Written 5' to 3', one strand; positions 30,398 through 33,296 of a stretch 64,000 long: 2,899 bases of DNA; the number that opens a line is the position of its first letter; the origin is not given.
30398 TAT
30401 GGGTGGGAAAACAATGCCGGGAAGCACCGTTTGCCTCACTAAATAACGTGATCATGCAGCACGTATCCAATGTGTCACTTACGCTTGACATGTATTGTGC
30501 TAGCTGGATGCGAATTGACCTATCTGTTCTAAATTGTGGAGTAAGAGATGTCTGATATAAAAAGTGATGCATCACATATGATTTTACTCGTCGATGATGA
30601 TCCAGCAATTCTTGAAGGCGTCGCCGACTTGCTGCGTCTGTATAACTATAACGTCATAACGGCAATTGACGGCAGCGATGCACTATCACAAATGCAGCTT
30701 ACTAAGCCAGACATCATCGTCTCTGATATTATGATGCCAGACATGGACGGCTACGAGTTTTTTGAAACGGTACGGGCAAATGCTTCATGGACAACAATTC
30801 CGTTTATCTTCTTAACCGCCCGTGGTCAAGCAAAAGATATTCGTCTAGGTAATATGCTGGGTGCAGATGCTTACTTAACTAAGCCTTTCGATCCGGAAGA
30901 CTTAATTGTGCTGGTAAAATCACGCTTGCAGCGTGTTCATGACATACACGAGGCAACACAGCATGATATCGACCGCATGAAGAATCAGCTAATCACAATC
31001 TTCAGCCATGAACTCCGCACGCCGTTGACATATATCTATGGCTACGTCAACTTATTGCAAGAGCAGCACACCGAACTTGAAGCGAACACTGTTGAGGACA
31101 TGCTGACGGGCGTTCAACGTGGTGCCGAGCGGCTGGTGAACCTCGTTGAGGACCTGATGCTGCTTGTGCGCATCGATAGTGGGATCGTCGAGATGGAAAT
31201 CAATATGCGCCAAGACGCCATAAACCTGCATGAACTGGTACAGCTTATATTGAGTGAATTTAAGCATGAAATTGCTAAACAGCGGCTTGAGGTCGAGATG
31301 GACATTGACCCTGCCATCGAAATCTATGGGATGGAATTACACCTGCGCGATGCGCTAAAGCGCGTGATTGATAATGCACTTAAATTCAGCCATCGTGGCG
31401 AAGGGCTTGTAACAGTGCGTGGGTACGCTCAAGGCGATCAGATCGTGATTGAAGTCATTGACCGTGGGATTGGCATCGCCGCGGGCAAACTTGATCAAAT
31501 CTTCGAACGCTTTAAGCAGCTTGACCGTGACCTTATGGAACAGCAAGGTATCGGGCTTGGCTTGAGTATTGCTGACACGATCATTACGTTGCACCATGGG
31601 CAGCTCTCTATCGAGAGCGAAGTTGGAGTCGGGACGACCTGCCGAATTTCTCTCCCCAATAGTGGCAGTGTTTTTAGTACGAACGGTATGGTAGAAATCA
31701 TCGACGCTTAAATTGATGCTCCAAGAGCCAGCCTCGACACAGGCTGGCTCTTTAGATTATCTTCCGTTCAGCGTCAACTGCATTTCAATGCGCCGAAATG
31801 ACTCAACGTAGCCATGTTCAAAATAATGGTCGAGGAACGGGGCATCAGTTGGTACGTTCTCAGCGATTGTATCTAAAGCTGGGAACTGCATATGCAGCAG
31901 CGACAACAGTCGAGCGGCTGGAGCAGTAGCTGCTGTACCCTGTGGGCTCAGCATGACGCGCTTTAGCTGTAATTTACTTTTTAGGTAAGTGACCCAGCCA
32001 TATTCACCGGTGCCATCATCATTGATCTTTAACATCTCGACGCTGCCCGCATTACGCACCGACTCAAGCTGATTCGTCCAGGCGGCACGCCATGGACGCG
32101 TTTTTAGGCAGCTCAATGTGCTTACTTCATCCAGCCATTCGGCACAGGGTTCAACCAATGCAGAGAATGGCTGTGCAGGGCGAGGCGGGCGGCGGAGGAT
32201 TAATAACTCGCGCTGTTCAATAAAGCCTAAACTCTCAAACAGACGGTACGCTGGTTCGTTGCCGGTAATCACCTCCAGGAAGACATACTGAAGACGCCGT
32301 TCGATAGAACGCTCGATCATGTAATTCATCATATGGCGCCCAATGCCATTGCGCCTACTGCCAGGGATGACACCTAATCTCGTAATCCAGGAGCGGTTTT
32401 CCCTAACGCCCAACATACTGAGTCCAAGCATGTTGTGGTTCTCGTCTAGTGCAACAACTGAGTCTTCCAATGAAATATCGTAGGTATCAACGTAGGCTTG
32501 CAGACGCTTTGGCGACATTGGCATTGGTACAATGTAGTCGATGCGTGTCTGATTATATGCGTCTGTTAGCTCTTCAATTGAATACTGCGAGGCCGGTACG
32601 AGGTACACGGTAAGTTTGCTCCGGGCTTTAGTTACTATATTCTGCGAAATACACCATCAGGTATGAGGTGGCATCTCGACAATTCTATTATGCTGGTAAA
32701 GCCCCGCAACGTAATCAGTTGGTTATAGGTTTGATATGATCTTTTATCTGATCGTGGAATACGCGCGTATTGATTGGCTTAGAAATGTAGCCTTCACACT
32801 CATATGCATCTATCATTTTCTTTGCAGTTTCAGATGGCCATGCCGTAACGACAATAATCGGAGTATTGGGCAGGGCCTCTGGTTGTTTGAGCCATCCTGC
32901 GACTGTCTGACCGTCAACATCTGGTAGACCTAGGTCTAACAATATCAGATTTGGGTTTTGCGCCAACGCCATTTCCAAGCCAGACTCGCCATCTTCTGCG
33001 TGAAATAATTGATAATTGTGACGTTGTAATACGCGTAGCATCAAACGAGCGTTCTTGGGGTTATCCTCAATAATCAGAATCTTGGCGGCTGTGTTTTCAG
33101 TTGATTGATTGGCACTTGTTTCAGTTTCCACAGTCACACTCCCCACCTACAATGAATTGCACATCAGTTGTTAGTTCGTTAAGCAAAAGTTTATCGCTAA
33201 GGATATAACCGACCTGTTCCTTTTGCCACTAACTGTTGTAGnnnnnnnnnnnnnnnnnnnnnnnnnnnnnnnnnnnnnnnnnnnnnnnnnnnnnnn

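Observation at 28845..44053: Receiver-rich signalling island with no recognisable transcriptional output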

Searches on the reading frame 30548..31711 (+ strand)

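Call 3: search_protein_families(library=pfam, proteins=[window:30548-31711:+], max_evalue=0.01)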
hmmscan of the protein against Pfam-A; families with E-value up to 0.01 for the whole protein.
window:30548-31711:+ (387 aa): 3 families
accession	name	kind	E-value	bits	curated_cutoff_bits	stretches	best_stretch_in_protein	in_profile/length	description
PF00072.30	Response_reg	-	5.4e-27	94.6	30.2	1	12-123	1-110/111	Response regulator receiver domain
PF02518.31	HATPase_c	-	3.4e-24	85.9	26.4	1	263-371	3-109/111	Histidine kinase-, DNA gyrase B-, and HSP90-like ATPase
PF00512.31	HisKA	-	6.7e-15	55.3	26.9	1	144-212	1-66/66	His Kinase A (phospho-acceptor) domain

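Call 10: search_protein_families(library=ncbifam, proteins=[window:30548-31711:+], max_evalue=0.001)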
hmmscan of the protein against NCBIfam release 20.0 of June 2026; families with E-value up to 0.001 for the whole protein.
window:30548-31711:+ (387 aa): 156 families (the best 25 are shown)
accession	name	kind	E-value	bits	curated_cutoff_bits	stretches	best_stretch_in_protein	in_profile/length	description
TIGR02966.1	phoR_proteo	equivalog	7.5e-49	166.5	334.2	1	125-368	96-332/333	phosphate regulon sensor histidine kinase PhoR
NF038297.2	hybrid_HK_HrmK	equivalog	4.2e-46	157.8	725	2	140-372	230-458/607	hybrid histidine kinase/response regulator HrmK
NF046044.1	PnpS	equivalog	9.8e-46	156.5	400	1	130-370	157-390/390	two-component system histidine kinase PnpS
TIGR02956.1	TMAO_torS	equivalog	2.2e-45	155.1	676.5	2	141-370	460-681/967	TMAO reductase system sensor histidine kinase/response regulator TorS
NF008099.0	PRK10841.1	equivalog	2.6e-45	154.6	920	2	140-371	465-690/949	two-component system sensor histidine kinase RcsC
NF047465.1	hybrid_HK_LvrA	exception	1.7e-44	152.1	1200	2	130-370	185-421/819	hybrid histidine kinase/response regulator LvrA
NF041880.1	EPS_EpsF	equivalog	1.3e-43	149.2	900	2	143-369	272-491/492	response regulator EpsF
NF033092.0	HK_WalK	equivalog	1e-42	146.6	725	1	130-370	359-593/594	cell wall metabolism sensor histidine kinase WalK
NF011874.0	PRK15347.1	equivalog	3.1e-42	144.6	852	2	128-370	379-613/921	two component system sensor kinase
NF008318.0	PRK11107.1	equivalog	2e-41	142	890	2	139-370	287-517/920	two-component sensor histidine kinase BarA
NF041832.1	near_NosP_CTERM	subfamily_domain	3.1e-39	135.1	400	2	145-372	7-226/370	NahK/ErcS family hybrid sensor histidine kinase/response regulator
NF047874.1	MASE3_PAS_HK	subfamily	3.8e-39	135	560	1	139-371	392-625/655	MASE3 domain-containing sensor histidine kinase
NF041735.1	hist_kin_RppB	equivalog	2.9e-38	131.8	400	1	147-370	218-438/438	two-component system sensor histidine kinase RppB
NF008312.0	PRK11100.1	equivalog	7.2e-37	127.3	356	1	147-371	258-474/477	two-component system sensor histidine kinase CreC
NF033091.0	HK_VanS_ACDEFG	equivalog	2.1e-36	125.5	400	1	141-369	70-292/293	vancomycin resistance histidine kinase VanS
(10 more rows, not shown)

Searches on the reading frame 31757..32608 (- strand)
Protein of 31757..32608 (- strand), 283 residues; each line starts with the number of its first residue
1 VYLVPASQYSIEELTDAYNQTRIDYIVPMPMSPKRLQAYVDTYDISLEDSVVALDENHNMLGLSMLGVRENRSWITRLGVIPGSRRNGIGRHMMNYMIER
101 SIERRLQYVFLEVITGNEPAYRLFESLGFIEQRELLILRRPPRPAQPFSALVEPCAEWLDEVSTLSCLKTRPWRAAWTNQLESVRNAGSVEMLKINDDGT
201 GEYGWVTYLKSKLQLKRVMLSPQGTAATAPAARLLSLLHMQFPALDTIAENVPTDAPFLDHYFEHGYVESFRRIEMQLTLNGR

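Call 3: search_protein_families(library=pfam, proteins=[window:31757-32608:-], max_evalue=0.01)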
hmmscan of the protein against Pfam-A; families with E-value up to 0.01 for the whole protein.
window:31757-32608:- (283 aa): 5 families
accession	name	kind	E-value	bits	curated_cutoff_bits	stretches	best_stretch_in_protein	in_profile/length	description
PF00583.31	Acetyltransf_1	-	5e-13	49.8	20.7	1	49-129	34-116/116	Acetyltransferase (GNAT) family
PF13508.13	Acetyltransf_7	-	3.4e-08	34.2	27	1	51-130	6-83/84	Acetyltransferase (GNAT) domain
PF08445.16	FR47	-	1e-06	29.1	22.1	1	69-133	18-81/86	FR47-like protein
PF13673.13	Acetyltransf_10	-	1.9e-05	25.1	23.6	1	48-132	30-110/128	Acetyltransferase (GNAT) domain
PF13302.13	Acetyltransf_3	-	0.003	18.7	25.4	0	3-129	4-137/138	Acetyltransferase (GNAT) domain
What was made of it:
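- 31757..32608 (-): 283-aa tandem-GNAT acetyltransferase. The N-terminal domain carries the acetyl-CoA motif RRNGIGR. Pfam Acetyltransf_1 E 5e-13 (call 3).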

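Call 10: search_protein_families(library=ncbifam, proteins=[window:31757-32608:-], max_evalue=0.001)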
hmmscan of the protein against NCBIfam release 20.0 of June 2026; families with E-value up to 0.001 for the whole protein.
window:31757-32608:- (283 aa): 8 families
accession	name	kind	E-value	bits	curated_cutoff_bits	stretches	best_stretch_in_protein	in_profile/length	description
TIGR01575.1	rimI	equivalog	8.6e-12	45.4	86.4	1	52-132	35-115/132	ribosomal protein S18-alanine N-acetyltransferase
NF002959.0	PRK03624.1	equivalog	4.2e-08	33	124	1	55-138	55-138/147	GNAT family acetyltransferase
NF007025.1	PRK09491.1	equivalog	2.9e-06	27.3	173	1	72-131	62-121/145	ribosomal protein S18-alanine N-acetyltransferase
NF000487.1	stat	exception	3.2e-05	23.5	420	1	70-129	102-161/189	streptothricin N-acetyltransferase STAT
TIGR03103.1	trio_acet_GNAT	equivalog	4.5e-05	22.2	569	1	74-139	157-222/547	N-acetylglutaminylglutamine synthetase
NF049894.1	CG3035_N_ac_Glu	equivalog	5e-05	22.6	280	1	76-133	236-293/300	N-acetylglutamate synthase, CG3035 family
TIGR03448.1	mycothiol_MshD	equivalog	6.2e-05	22.5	163.1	1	49-145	47-140/294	mycothiol synthase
NF040503.1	resist_ArsN1a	equivalog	0.00014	21.7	170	1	6-131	4-135/159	arsinothricin resistance N-acetyltransferase ArsN1 family A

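Call 34: find_homologous_proteins(query=window:31757-32608:-, max_evalue=0.00001)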
Query window:31757-32608:- (283 aa): 1980 proteins with E <= 0.00001 among 3714 candidates; the best 120 are listed.
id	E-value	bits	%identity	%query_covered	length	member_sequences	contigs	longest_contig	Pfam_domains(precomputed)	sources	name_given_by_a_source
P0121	1.2e-187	640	100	100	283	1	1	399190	PF13673.14,PF13508.14,PF08445.17,PF00583.32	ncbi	-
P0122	1.0e-137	476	77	99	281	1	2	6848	PF13673.14,PF13508.14,PF08445.17,PF00583.32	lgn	-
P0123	7.9e-132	457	75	99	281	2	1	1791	PF13673.14,PF13508.14,PF08445.17,PF00583.32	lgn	-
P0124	2.2e-113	396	65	98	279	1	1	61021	PF13673.14,PF13508.14,PF08445.17,PF00583.32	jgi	-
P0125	2.2e-95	337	57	99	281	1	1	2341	PF13673.14,PF13508.14,PF08445.17,PF00583.32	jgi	-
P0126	2.6e-94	334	57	99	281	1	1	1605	PF13673.14,PF13508.14,PF08445.17,PF00583.32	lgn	-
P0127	2.7e-94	333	57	99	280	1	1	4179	PF13508.14,PF00583.32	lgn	-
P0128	5.8e-94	332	57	98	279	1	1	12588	PF13673.14,PF13508.14,PF00583.32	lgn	-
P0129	9.3e-94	332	56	99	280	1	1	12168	PF13673.14,PF13508.14,PF08445.17,PF00583.32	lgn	-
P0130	3.9e-93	330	56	99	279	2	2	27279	PF13673.14,PF13508.14,PF08445.17,PF00583.32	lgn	-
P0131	1.6e-91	324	52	99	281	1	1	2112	PF13673.14,PF13508.14,PF08445.17,PF00583.32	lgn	-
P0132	8.3e-91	322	57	99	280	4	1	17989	PF13673.14,PF13508.14,PF08445.17,PF00583.32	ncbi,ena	-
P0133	8.4e-90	319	55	99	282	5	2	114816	PF13673.14,PF13508.14,PF08445.17,PF00583.32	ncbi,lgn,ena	-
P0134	6.0e-89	316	51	100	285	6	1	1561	PF13673.14,PF13508.14,PF00583.32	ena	-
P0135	1.9e-88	314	53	99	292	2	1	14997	PF13673.14,PF13508.14,PF00583.32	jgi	jgi:GNAT superfamily N-acetyltransferase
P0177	4.0e-70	254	49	97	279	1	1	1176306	PF13673.14,PF13508.14,PF00583.32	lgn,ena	-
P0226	3.3e-67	245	46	98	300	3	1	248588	PF13508.14,PF00583.32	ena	-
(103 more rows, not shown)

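Call 48: predict_structure(alignment_id=A2)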
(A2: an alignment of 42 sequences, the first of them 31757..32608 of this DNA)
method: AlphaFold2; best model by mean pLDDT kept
length: 283 residues; sequences in the alignment: 42
mean_pLDDT: 91.8   pTM: 0.87
mean pLDDT of the five models: 91.8, 91.6, 91.3, 91.1, 89.9
residues with pLDDT >= 90: 223; 70-90: 42; 50-70: 18; < 50: 0
segments of 3 or more residues with pLDDT < 50: none
pLDDT, mean of each block of 10 residues (from residue 1): 97 94 69 95 98 94 95 91 74 97 97 93 97 97 80 86 95 87 96 92 94 96 82 95 96 95 97 97 69
secondary structure, 60 per line:
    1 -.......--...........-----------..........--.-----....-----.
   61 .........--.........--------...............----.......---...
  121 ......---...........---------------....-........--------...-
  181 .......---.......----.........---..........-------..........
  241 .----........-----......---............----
elements in order: E2-5 H11-21 H33-42 E51-54 E60-69 E72-80 H89-103 E108-114 H118-126 E130-140 E156-159 H161-168 H181-187 E191-197 E202-210 E214-223 H231-241 E246-253 H259-264 E268-279
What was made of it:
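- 31757..32608 (-): AF2 mean pLDDT 91.8 (call 48).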

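Call 50: fold_search(model_id=the predicted structure, library=pdb)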
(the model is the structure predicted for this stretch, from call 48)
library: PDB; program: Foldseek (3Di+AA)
matches with E <= 10: 1398; with E <= 0.001: 669
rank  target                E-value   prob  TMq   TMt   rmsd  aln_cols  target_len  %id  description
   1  3ddd                  2.3e-12  1.00  0.66  0.67   4.6       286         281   14  Crystal structure of A Putative Acetyltransferase (NP_142035.1) from PYROCOCCUS HORIKOSHII at 2.25 A resolution (released 2008-06-24)
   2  7q3a_B                2.7e-12  1.00  0.68  0.58   5.6       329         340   14  Crystal structure of MAB_4324 a tandem repeat GNAT from Mycobacterium abscessus (released 2022-05-04)
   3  6wqc                  2.7e-12  1.00  0.53  0.52   7.0       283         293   14  Crystal structure of VipF from Legionella hackeliae in complex with CoA (released 2021-11-10)
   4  7q3a_A                3.4e-12  1.00  0.69  0.59   5.3       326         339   14  Crystal structure of MAB_4324 a tandem repeat GNAT from Mycobacterium abscessus (released 2022-05-04)
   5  6wqb                  3.8e-12  1.00  0.55  0.54   6.9       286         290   14  Crystal structure of VipF from Legionella hackeliae in complex with acetyl-CoA (released 2021-11-10)
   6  2wpx_A                8.8e-12  1.00  0.67  0.59   6.4       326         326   13  Tandem GNAT protein from the clavulanic acid biosynthesis pathway (with AcCoA) (released 2009-12-29)
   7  7wx7                  1.4e-11  1.00  0.61  0.61   6.0       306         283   10  complex of a legionella acetyltransferase VipF and COA/ACO (released 2023-02-22)
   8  7wx5                  1.9e-11  1.00  0.56  0.55   7.0       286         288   12  a Legionella acetyltransferase effector VipF (released 2023-02-22)
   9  2wpw_B                2.0e-11  1.00  0.68  0.61   6.1       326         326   14  Tandem GNAT protein from the clavulanic acid biosynthesis pathway (without AcCoA) (released 2009-12-29)
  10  2wpw_C                4.6e-11  1.00  0.69  0.62   5.9       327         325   13  Tandem GNAT protein from the clavulanic acid biosynthesis pathway (without AcCoA) (released 2009-12-29)
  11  2wpw_A                4.6e-11  1.00  0.68  0.60   6.2       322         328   12  Tandem GNAT protein from the clavulanic acid biosynthesis pathway (without AcCoA) (released 2009-12-29)
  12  3tt2                  9.3e-11  1.00  0.69  0.62   5.7       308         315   15  Crystal Structure of GCN5-related N-Acetyltransferase from Sphaerobacter thermophilus (released 2011-10-05)
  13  4jd6_A                3.4e-10  1.00  0.56  0.43   7.7       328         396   13  Crystal structure of Mycobacterium tuberculosis Eis in complex with coenzyme A and tobramycin (released 2013-10-23)
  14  2ozg                  5.8e-10  1.00  0.61  0.47   6.3       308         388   11  Crystal structure of GCN5-related N-acetyltransferase (YP_325469.1) from Anabaena variabilis ATCC 29413 at 2.00 A resolu (released 2007-03-13)
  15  5kf1_A                6.2e-10  1.00  0.71  0.65   4.8       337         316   11  X-ray structure of a glucosamine N-Acetyltransferase from Clostridium acetobutylicum, apo form, pH 5 (released 2016-07-06)
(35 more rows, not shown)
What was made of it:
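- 31757..32608 (-): Foldseek hits are tandem GNATs: 3ddd, MAB_4324, VipF, the clavulanate-pathway tandem GNAT, Eis and MshD (call 50).
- On GNAT acetyltransferase (tandem GNAT): The AF2 model matches tandem GNATs (calls 48, 50).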

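Call 76: find_encoding_contigs(protein=P0177, flank=7000, max_places=1)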
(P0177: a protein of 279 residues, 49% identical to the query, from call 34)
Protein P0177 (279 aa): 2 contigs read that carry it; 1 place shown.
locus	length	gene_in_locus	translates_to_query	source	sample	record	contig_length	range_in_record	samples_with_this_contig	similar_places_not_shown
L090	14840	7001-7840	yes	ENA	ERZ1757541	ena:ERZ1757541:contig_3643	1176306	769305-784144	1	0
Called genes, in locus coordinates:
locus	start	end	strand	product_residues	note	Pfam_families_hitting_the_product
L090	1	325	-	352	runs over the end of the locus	PF21088:MS_channel_1st, PF00924:MS_channel_2nd, PF21082:MS_channel_3rd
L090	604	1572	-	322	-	-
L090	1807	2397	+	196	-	PF14512:TM1586_NiRdase (faint), PF00881:Nitroreductase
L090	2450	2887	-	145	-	PF00293:NUDIX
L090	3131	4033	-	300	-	PF00155:Aminotran_1_2, PF12897:Asp_aminotransf (weak)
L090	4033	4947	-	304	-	PF03547:Mem_trans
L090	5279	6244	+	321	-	-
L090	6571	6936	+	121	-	PF00072:Response_reg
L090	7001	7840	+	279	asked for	PF00583:Acetyltransf_1, PF13673:Acetyltransf_10 (weak), PF13508:Acetyltransf_7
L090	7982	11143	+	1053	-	PF01590:GAF, PF13185:GAF_2, PF13492:GAF_3, PF01590:GAF, PF13185:GAF_2, PF13492:GAF_3, PF01590:GAF, PF13185:GAF_2, +6 more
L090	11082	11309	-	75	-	-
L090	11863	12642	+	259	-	PF01012:ETF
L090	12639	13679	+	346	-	PF01012:ETF, PF00766:ETF_alpha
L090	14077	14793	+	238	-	PF10881:DUF2726, PF01396:Zn_ribbon_Top1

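Call 77: find_encoding_contigs(protein=P0226, flank=7000, max_places=1)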
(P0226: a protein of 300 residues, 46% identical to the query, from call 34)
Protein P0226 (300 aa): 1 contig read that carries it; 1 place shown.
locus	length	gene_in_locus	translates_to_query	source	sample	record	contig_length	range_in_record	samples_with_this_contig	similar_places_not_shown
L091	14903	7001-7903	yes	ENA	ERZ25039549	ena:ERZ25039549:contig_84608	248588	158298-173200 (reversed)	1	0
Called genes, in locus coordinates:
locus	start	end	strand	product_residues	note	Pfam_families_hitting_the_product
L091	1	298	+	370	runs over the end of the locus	PF01555:N6_N4_Mtase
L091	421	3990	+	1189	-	PF01590:GAF, PF13185:GAF_2, PF13492:GAF_3, PF01590:GAF, PF13185:GAF_2, PF13492:GAF_3, PF00989:PAS, PF08448:PAS_4, +13 more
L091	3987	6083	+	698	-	PF00291:PALP, PF00072:Response_reg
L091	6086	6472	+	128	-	PF00072:Response_reg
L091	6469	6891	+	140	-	PF00072:Response_reg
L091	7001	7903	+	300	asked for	PF00583:Acetyltransf_1, PF13508:Acetyltransf_7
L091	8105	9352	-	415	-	-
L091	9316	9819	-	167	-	PF00881:Nitroreductase, PF14512:TM1586_NiRdase (weak)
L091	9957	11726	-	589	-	PF00587:tRNA-synt_2b, PF04073:tRNA_edit, PF03129:HGTP_anticodon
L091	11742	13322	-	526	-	PF00070:Pyr_redox (faint), PF00890:FAD_binding_2 (weak), PF01134:GIDA (faint), PF01266:DAO, PF01946:Thi4 (faint), PF13450:NAD_binding_8, PF01593:Amino_oxidase, PF01266:DAO (weak), +3 more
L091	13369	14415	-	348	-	PF00953:Glycos_transf_4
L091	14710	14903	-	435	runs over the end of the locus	PF00251:Glyco_hydro_32N, PF04616:Glyco_hydro_43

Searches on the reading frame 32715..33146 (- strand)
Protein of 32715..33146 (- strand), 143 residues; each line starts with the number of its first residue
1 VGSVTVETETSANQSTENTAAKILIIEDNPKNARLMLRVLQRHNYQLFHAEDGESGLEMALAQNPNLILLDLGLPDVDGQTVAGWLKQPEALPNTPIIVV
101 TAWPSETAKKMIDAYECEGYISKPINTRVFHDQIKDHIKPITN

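Call 3: search_protein_families(library=pfam, proteins=[window:32715-33146:-], max_evalue=0.01)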
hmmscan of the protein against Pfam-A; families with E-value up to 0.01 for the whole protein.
window:32715-33146:- (143 aa): 1 family
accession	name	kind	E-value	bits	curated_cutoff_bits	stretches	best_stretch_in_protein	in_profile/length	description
PF00072.30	Response_reg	-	6.1e-21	75.1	30.2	1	23-134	1-110/111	Response regulator receiver domain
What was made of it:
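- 32715..33146 (-): REC143: stand-alone receiver (Asp71, VVTAWP motif). It is the obligate neighbour of the GNAT gene. Pfam E 6e-21 (call 3).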

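Call 10: search_protein_families(library=ncbifam, proteins=[window:32715-33146:-], max_evalue=0.001)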
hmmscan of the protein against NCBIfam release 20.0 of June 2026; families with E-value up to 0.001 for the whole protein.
window:32715-33146:- (143 aa): 87 families (the best 25 are shown)
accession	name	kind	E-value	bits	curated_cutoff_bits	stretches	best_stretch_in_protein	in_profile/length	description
NF008318.0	PRK11107.1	equivalog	3e-18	65.3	890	1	8-138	655-785/920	two-component sensor histidine kinase BarA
NF038297.2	hybrid_HK_HrmK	equivalog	7.9e-17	61.1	725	1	7-132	477-602/607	hybrid histidine kinase/response regulator HrmK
NF007135.0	PRK09581.1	equivalog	3.5e-16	59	474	1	20-135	2-117/457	PleD family two-component system response regulator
NF007982.1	PRK10710.1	equivalog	3.7e-16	59.4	380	1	16-135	3-119/235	envelope stress response regulator BaeR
TIGR02154.1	PhoB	equivalog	7e-15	54.9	296.2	1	20-138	2-120/226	phosphate regulon transcriptional regulator PhoB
NF040534.1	resp_reg_YycF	equivalog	3.1e-14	52.8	340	1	22-137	2-114/231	response regulator YycF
NF045717.1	DVU0259_DivK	exception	6.1e-14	52.2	160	1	21-138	3-116/117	DVU0259 family response regulator domain-containing protein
NF008302.0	PRK11091.1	equivalog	1e-13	50.4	838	1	7-138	512-643/779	aerobic respiration two-component sensor histidine kinase ArcB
NF007820.0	PRK10529.1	equivalog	1.5e-13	50.7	325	1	21-126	2-104/225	two-component system response regulator KdpE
NF045901.1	HisKinLetSLeg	equivalog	4.4e-13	48.1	1650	1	17-134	668-785/906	two-component system sensor histidine kinase LetS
NF040689.1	MtrAB_MtrA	equivalog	9.4e-13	48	300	1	23-139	1-114/219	MtrAB system response regulator MtrA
NF045991.1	RespRegCtrARhodob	equivalog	1.2e-12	48.1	350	1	22-130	2-108/224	response regulator transcription factor CtrA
NF008296.0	PRK11083.1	equivalog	1.2e-12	47.8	273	1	20-137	3-117/228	two-component system response regulator CreB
NF007005.1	PRK09468.1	equivalog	1.5e-12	47.4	331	1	20-135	3-116/237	osmolarity response regulator transcription factor OmpR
TIGR02956.1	TMAO_torS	equivalog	6.2e-12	44.4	676.5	1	10-136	690-818/967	TMAO reductase system sensor histidine kinase/response regulator TorS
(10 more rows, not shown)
